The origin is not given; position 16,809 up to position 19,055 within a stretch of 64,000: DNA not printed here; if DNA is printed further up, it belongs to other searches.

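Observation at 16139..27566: Undescribed six-gene multi-REC signalling operon with heterogeneous outputs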

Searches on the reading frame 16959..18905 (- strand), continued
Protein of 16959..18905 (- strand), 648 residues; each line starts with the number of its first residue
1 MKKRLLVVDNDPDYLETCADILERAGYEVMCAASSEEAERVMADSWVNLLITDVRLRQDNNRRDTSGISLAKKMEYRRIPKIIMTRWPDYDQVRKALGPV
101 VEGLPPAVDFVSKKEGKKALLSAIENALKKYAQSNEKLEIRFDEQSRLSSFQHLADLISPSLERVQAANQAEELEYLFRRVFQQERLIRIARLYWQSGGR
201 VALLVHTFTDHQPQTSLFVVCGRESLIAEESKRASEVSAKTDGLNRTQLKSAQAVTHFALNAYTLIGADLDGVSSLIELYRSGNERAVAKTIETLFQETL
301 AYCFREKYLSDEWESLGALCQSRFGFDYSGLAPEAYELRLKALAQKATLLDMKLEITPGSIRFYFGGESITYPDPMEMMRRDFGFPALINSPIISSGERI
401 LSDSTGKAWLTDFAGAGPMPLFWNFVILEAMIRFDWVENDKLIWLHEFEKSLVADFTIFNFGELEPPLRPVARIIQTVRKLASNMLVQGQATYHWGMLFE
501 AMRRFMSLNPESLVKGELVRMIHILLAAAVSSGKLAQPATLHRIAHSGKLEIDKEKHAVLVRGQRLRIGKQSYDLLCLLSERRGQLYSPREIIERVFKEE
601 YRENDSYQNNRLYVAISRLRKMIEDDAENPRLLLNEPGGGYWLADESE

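Call 73: search_protein_families(library=pfam, proteins=[L057:10576-11211:+, L024:11624-11992:+, L041:4877-5626:+, L054:4806-5642:+, L085:1677-2852:+, L042:12119-12952:+, L093:1228-1878:+, L088:1787-2521:+, L065:10323-10919:+, L009:6861-7385:+], max_evalue=0.01)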
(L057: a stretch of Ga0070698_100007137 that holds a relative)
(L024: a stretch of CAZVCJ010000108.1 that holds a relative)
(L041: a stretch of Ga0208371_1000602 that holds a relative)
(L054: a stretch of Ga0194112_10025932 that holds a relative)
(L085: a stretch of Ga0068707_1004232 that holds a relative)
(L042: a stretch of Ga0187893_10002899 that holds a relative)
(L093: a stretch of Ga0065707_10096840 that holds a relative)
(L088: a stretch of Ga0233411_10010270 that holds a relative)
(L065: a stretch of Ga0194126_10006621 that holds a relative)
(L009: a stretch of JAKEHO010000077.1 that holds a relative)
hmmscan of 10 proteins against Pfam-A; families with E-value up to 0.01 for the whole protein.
L057:10576-11211:+ (211 aa): 2 families
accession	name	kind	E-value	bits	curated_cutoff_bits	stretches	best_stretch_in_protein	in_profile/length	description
PF01093.22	Clusterin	-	7.7e-05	22.3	23.6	1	36-95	13-72/430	Clusterin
PF04100.18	Vps53_N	-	0.0059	16.1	26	1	36-160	22-146/372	Vps53, N-terminal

L024:11624-11992:+ (122 aa): 2 families
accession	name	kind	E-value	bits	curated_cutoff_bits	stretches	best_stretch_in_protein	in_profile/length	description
PF01258.23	zf-dskA_traR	-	2.9e-12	46.8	24.9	1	80-112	4-36/36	Prokaryotic dksA/traR C4-type zinc finger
PF12773.13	DZR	-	0.0016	19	27.3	1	79-115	12-39/45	Double zinc ribbon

L041:4877-5626:+ (249 aa): 0 families

L054:4806-5642:+ (278 aa): 0 families

L085:1677-2852:+ (391 aa): 1 family
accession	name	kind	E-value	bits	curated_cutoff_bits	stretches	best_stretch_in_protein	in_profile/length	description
PF01145.31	Band_7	-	3.6e-08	34.1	23.6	1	52-227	2-172/176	SPFH domain / Band 7 family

L042:12119-12952:+ (277 aa): 1 family
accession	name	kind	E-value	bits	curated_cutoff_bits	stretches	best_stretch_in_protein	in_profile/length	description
PF01145.31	Band_7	-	4.4e-07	30.6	23.6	1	110-239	10-142/176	SPFH domain / Band 7 family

L093:1228-1878:+ (216 aa): 0 families

L088:1787-2521:+ (244 aa): 0 families

L065:10323-10919:+ (198 aa): 0 families

L009:6861-7385:+ (174 aa): 0 families

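Call 88: find_related_loci(query=A1, collection=viral_contigs, flank=8000)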
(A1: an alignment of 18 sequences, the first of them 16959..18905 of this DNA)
Query A1 (648 aa) in viral_contigs; peptide patterns used: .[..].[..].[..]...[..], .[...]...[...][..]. (x = any residue, [..] = any of these).
124 stretches matched a pattern, but none encodes a relative of the query by tblastn (E <= 1e-3).

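Call 98: search_protein_families(library=padloc, alignment_id=A6, max_evalue=1e-10)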
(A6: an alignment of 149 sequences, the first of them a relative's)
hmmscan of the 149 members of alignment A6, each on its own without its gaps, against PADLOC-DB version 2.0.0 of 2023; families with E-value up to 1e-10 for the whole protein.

A. member 1, L011:13127-13894:+ (255 aa): 0 families

B. families by the number of members that match (of 149 scanned): 120 families (the first 25 are shown)
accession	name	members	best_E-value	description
PDLC04134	mad2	2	4.6e-45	mads_2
PDLC00855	E1-E2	2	1.4e-14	E1-E2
PDLC00837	E1-E2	2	1.6e-14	E1-E2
PDLC00829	E1-E2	2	1.6e-13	E1-E2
PDLC02740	PbeC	1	4.8e-223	PbeC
PDLC02668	DndD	1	3.4e-216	DndD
PDLC03604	REase_MTase_IIG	1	5.8e-197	Type IIG restriction enzyme-methyltransferase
PDLC02662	DndC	1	1.3e-193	DndC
PDLC02663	DndD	1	1.3e-178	DndD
PDLC02731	PbeC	1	1.2e-176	PbeC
PDLC02667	DndD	1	1.7e-164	DndD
PDLC02756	PbeC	1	1.8e-164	PbeC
PDLC02661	DndC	1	2.2e-155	DndC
PDLC02659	DndC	1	5.7e-112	DndC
PDLC02660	DndC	1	5.7e-112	DndC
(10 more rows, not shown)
